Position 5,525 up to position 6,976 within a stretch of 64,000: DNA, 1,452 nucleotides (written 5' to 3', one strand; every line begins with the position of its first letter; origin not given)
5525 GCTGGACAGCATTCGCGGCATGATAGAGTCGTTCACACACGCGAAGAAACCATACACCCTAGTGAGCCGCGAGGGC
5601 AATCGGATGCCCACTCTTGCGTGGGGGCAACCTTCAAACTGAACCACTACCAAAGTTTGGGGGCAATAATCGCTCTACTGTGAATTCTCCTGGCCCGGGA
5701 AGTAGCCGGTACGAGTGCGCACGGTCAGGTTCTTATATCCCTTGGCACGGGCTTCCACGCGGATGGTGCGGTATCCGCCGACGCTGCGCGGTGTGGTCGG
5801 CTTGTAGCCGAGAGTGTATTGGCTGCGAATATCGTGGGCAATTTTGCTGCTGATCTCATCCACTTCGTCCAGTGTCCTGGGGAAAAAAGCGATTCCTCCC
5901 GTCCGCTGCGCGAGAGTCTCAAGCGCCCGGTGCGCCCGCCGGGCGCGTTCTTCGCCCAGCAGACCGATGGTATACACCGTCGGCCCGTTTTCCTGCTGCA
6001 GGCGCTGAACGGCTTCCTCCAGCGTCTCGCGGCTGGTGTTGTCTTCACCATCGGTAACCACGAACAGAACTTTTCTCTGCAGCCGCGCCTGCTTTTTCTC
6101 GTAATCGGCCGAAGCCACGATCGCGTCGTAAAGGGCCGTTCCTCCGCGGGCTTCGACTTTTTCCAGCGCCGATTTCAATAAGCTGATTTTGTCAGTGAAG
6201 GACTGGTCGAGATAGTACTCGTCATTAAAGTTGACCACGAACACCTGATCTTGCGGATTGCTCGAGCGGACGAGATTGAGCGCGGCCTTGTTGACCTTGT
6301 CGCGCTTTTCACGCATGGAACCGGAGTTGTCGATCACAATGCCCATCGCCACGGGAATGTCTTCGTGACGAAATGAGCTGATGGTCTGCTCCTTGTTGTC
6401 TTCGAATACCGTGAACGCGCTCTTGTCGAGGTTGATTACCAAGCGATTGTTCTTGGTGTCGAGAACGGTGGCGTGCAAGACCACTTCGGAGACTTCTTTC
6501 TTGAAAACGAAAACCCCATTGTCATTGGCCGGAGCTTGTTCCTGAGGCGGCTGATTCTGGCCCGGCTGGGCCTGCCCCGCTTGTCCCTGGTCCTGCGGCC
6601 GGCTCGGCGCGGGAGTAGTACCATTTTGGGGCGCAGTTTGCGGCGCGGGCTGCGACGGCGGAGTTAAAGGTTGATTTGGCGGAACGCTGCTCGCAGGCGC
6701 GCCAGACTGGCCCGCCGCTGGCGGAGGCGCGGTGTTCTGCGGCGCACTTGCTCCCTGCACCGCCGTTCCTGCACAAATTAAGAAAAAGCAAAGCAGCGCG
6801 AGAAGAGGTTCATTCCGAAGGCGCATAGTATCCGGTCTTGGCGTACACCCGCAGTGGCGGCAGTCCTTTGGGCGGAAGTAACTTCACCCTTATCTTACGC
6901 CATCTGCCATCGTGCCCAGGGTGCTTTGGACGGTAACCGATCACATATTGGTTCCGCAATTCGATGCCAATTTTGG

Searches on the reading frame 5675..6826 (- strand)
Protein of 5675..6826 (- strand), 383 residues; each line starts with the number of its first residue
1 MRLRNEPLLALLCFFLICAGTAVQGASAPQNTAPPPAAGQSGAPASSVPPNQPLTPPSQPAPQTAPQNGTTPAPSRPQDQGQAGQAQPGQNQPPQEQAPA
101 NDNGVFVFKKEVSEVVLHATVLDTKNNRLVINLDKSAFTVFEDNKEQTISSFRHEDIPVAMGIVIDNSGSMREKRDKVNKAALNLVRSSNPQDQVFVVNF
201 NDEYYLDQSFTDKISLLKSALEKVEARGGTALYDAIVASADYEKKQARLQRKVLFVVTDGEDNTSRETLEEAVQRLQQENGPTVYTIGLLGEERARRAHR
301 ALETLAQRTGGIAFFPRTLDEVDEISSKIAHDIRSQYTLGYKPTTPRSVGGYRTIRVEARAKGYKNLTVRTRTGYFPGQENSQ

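Call 7: search_protein_families(library=pfam, proteins=[window:5675-6826:-], max_evalue=0.01)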
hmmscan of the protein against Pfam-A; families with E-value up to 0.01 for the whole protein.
window:5675-6826:- (383 aa): 5 families
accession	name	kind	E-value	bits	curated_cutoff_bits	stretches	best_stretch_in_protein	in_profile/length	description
PF13519.12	VWA_2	-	2.7e-16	60.5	27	1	163-261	3-107/107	von Willebrand factor type A domain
PF00092.34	VWA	-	5.7e-16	59.7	23.8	1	163-326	4-172/174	von Willebrand factor type A domain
PF13768.12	VWA_3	-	8.7e-08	32.8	27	1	163-313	5-153/155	von Willebrand factor type A domain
PF25106.1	VWA_4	-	1.5e-07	31.6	27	1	160-314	1-165/169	von Willebrand factor A domain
PF05762.20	VWA_CoxE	-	5.6e-06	26.4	26.4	1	163-279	61-178/222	VWA domain containing CoxE-like protein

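Call 18: find_related_loci(query=window:5675-6826:-, collection=metagenome_contigs, flank=5000)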
Query window:5675-6826:- (383 aa) in metagenome_contigs; peptide patterns used: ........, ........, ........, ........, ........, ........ (x = any residue, [..] = any of these).
600 stretches matched a pattern (row limit reached: there are more); 532 encode a relative of the query (tblastn E <= 1e-3); the best 80 are kept; 80 distinct loci.
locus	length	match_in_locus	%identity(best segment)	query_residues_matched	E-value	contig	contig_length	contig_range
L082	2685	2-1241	70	1-383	0e+0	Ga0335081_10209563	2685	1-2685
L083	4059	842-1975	70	1-383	4e-173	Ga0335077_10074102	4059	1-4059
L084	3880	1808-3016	65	1-382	3e-169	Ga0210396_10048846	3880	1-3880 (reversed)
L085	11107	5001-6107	66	1-382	7e-163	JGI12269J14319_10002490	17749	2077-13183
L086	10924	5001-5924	79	80-382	7e-163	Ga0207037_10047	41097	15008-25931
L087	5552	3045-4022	75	55-382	3e-164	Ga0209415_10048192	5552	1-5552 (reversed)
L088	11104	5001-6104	68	1-380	1e-162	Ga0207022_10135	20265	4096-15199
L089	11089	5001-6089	68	1-383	3e-161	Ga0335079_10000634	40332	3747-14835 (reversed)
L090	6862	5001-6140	67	1-382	3e-161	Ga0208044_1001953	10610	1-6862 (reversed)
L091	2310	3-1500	66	1-382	4e-172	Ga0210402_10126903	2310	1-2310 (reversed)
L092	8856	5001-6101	68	1-383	7e-160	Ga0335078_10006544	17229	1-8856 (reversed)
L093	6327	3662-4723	69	1-383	7e-161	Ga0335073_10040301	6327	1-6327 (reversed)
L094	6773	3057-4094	66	1-383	3e-159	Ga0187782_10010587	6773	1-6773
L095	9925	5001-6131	66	34-383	6e-159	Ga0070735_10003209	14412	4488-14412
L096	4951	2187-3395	64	1-382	2e-161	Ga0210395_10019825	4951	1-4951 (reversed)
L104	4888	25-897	80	92-383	4e-157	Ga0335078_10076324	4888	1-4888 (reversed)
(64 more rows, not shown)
